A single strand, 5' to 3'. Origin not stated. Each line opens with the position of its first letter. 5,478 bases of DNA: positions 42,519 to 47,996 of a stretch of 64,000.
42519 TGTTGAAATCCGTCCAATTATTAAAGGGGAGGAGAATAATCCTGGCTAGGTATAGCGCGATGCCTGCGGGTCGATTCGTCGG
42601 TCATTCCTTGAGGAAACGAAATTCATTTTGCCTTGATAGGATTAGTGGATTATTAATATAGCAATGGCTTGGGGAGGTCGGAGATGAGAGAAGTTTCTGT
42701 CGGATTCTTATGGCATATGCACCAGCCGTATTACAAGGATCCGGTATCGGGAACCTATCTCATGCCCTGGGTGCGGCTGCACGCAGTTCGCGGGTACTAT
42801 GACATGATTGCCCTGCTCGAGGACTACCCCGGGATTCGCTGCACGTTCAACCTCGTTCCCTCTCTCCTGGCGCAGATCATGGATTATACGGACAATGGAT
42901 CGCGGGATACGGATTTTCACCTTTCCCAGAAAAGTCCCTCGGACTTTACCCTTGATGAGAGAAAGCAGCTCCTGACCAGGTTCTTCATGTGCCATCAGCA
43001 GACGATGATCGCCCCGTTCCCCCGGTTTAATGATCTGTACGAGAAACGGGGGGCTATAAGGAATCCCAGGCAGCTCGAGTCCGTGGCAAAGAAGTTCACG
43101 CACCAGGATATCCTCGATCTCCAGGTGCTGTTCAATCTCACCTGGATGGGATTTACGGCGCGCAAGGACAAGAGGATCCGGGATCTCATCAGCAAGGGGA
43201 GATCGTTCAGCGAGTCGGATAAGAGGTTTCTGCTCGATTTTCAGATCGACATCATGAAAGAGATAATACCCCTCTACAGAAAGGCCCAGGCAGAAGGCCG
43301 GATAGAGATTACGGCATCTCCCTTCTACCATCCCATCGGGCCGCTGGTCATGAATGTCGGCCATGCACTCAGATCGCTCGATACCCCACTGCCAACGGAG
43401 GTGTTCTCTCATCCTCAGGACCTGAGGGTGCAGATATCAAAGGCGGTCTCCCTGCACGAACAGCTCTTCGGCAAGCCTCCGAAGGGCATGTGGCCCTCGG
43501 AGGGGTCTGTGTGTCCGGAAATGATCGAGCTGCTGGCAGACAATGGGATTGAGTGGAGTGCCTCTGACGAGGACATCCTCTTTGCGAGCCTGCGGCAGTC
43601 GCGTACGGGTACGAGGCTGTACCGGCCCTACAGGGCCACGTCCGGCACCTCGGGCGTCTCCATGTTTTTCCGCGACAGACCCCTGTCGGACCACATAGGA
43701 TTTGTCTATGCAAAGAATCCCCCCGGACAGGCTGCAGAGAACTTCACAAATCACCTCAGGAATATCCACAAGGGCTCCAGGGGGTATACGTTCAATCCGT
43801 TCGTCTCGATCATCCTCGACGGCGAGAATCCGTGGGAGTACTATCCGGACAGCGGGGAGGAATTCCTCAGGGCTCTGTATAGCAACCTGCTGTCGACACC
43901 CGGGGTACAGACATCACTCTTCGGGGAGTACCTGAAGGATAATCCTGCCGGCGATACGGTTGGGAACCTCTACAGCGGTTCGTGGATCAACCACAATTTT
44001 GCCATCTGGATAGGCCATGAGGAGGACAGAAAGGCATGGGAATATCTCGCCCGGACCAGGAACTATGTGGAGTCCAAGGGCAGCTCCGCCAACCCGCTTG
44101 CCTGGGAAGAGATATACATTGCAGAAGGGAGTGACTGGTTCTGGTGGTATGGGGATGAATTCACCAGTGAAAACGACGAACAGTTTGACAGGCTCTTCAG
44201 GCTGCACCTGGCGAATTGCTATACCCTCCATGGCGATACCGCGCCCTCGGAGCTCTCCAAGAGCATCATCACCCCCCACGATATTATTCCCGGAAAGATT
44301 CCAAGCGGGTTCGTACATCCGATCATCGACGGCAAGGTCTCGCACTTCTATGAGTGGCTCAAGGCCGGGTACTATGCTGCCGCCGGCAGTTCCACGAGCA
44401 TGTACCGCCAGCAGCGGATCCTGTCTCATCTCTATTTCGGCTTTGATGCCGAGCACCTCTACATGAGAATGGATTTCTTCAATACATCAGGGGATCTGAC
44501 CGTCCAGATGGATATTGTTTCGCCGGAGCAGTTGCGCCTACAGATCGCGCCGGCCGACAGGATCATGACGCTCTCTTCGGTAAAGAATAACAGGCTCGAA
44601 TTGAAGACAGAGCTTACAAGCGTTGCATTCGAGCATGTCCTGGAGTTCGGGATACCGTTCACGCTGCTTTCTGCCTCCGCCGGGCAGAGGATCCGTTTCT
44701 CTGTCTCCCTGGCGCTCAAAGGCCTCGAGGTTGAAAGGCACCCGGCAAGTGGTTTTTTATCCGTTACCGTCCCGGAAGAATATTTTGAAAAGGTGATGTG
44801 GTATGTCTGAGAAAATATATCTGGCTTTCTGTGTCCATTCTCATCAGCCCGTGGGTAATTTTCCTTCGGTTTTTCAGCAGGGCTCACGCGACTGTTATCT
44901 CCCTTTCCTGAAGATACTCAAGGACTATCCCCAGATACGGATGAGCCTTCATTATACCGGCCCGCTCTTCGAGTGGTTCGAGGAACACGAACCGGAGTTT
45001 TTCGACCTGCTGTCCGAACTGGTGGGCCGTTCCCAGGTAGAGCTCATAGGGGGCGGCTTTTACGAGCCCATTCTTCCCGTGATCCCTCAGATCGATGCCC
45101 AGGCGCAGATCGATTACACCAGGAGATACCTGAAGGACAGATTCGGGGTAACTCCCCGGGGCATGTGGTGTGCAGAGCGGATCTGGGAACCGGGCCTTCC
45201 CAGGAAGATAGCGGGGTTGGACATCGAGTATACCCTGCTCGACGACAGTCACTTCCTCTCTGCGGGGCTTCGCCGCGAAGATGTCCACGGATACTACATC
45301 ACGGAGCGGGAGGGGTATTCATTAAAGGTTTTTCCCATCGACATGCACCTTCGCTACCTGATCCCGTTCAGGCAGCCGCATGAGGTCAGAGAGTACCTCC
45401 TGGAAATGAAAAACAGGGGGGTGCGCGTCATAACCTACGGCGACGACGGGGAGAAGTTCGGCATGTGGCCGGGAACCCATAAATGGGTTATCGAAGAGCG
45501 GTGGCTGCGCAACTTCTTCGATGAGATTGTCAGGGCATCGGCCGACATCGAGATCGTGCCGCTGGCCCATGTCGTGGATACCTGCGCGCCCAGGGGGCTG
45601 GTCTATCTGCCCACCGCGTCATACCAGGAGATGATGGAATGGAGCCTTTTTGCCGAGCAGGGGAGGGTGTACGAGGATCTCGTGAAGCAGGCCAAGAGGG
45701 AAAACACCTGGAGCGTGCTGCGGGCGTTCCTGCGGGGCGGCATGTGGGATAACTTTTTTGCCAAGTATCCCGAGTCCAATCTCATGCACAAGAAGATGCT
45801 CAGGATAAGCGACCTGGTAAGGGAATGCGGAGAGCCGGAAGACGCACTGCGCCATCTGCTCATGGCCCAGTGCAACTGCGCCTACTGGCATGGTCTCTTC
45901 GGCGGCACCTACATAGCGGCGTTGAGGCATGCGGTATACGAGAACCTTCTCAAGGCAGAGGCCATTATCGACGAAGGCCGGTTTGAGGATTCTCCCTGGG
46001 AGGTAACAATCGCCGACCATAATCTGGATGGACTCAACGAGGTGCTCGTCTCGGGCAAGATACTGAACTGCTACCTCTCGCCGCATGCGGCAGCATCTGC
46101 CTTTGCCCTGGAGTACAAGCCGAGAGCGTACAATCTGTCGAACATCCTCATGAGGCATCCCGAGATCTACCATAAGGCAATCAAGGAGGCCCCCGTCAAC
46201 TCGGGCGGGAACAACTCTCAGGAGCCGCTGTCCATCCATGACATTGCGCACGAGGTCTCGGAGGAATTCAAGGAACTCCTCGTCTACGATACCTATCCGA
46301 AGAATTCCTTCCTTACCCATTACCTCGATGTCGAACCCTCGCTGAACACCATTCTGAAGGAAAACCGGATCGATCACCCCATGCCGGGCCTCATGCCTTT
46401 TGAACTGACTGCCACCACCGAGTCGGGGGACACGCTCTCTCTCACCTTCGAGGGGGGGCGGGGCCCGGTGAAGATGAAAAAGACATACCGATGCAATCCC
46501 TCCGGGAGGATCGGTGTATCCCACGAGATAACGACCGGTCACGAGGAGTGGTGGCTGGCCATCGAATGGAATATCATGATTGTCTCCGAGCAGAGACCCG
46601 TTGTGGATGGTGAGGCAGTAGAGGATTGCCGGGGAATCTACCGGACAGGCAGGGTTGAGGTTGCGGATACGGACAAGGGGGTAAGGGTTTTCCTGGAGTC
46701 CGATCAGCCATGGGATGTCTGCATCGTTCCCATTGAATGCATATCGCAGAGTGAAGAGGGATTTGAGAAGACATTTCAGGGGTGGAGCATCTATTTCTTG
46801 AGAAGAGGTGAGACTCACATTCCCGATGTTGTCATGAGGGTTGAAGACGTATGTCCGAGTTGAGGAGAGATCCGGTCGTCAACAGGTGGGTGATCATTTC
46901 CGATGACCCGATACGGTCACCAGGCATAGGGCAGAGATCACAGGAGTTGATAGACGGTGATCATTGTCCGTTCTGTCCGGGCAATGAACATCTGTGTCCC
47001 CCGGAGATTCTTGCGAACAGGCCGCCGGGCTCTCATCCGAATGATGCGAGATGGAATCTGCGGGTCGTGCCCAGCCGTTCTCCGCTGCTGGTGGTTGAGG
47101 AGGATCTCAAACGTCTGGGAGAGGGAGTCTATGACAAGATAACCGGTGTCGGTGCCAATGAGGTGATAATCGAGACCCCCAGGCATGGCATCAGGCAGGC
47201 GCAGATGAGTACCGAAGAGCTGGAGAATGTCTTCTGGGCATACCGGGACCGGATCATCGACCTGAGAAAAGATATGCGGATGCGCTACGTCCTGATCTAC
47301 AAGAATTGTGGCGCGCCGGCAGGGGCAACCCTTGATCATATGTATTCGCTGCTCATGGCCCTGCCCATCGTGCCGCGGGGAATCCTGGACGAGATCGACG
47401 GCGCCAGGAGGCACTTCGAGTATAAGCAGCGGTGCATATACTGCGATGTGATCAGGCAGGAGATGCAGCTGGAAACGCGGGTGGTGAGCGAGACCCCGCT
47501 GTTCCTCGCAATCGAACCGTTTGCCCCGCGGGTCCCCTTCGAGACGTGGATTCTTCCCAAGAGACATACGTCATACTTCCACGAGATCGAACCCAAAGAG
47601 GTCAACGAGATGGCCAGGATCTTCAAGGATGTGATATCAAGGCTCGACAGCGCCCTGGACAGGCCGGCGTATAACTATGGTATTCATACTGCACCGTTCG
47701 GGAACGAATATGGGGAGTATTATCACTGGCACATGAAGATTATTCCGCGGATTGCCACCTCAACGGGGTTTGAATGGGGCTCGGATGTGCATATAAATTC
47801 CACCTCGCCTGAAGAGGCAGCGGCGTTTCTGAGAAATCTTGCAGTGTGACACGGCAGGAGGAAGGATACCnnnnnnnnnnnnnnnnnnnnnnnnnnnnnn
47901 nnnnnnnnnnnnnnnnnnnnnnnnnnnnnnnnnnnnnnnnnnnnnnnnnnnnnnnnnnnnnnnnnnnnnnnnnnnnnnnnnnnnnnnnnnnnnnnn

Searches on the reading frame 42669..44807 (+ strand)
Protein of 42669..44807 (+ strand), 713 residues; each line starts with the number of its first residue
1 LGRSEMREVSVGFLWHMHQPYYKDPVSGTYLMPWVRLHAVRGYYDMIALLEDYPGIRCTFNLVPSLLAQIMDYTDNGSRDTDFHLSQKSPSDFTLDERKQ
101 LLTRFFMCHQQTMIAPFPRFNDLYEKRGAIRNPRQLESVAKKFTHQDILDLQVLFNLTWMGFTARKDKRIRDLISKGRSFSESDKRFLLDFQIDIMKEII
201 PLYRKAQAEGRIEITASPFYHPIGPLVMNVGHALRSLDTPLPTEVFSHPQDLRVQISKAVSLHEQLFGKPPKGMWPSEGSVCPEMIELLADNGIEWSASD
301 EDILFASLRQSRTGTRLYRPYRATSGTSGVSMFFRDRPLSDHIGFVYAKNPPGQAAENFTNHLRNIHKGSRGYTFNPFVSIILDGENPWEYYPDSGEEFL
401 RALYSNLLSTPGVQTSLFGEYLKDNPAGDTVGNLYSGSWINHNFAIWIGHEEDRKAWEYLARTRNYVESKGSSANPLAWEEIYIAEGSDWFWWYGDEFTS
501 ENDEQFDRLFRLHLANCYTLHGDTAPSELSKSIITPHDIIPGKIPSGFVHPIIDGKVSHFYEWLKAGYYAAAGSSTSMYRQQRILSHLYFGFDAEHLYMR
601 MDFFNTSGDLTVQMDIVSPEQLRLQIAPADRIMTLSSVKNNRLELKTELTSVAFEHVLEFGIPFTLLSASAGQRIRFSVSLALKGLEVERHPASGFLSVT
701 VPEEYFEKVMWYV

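Call 21: search_protein_families(library=pfam, proteins=[window:42669-44807:+], max_evalue=0.001)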
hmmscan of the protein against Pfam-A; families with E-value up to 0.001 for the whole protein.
window:42669-44807:+ (713 aa): 1 family
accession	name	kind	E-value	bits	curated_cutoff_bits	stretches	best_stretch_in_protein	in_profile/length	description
PF03065.20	Glyco_hydro_57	-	3.5e-59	200.9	21.2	1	13-427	2-284/291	Glycosyl hydrolase family 57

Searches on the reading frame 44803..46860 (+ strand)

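Call 66: search_protein_families(library=pfam, proteins=[window:44803-46860:+], max_evalue=0.0001)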
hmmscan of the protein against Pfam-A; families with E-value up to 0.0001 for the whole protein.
window:44803-46860:+ (686 aa): 4 families
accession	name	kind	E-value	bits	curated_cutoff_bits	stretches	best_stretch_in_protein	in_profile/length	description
PF03065.20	Glyco_hydro_57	-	1.7e-48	165.8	21.2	1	8-270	1-291/291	Glycosyl hydrolase family 57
PF09095.17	AmyA-gluTrfs_C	-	1.6e-40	140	22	1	405-664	1-267/284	Alpha-amylase/4-alpha-glucanotransferase, C-terminal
PF09094.16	AmyA-A_glucT_m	-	5.6e-31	107.2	27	1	313-388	1-79/80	Alpha-amylase/4-alpha-glucanotransferase, middle domain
PF01074.27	Glyco_hydro_38N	-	1.9e-07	31.2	25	1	36-122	33-118/270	Glycosyl hydrolases family 38 N-terminal domain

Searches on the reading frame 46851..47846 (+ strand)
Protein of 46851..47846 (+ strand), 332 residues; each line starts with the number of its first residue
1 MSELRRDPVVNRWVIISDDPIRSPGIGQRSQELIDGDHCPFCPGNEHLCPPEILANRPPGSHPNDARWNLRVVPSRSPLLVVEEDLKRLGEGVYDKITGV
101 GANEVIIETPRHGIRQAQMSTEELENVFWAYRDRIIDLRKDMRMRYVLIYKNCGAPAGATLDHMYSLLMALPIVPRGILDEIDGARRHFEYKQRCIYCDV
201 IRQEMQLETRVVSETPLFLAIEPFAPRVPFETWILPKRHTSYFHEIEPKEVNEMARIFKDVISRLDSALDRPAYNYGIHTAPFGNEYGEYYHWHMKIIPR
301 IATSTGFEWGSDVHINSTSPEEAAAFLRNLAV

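Call 66: search_protein_families(library=pfam, proteins=[window:46851-47846:+], max_evalue=0.0001)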
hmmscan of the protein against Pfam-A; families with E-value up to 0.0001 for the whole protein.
window:46851-47846:+ (332 aa): 4 families
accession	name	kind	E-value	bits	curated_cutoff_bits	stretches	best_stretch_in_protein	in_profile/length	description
PF02744.22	GalP_UDP_tr_C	-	3e-12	47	29.2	1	189-299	9-119/165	Galactose-1-phosphate uridyl transferase, C-terminal domain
PF01230.28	HIT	-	4.1e-08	34.2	21.5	1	206-300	3-95/98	HIT domain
PF16268.10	DUF4921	-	1.5e-07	31.2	28.5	1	118-322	194-388/425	Domain of unknown function (DUF4921)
PF01087.27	GalP_UDP_transf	-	6.8e-06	27.1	22.1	1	93-167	102-176/184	Galactose-1-phosphate uridyl transferase, N-terminal domain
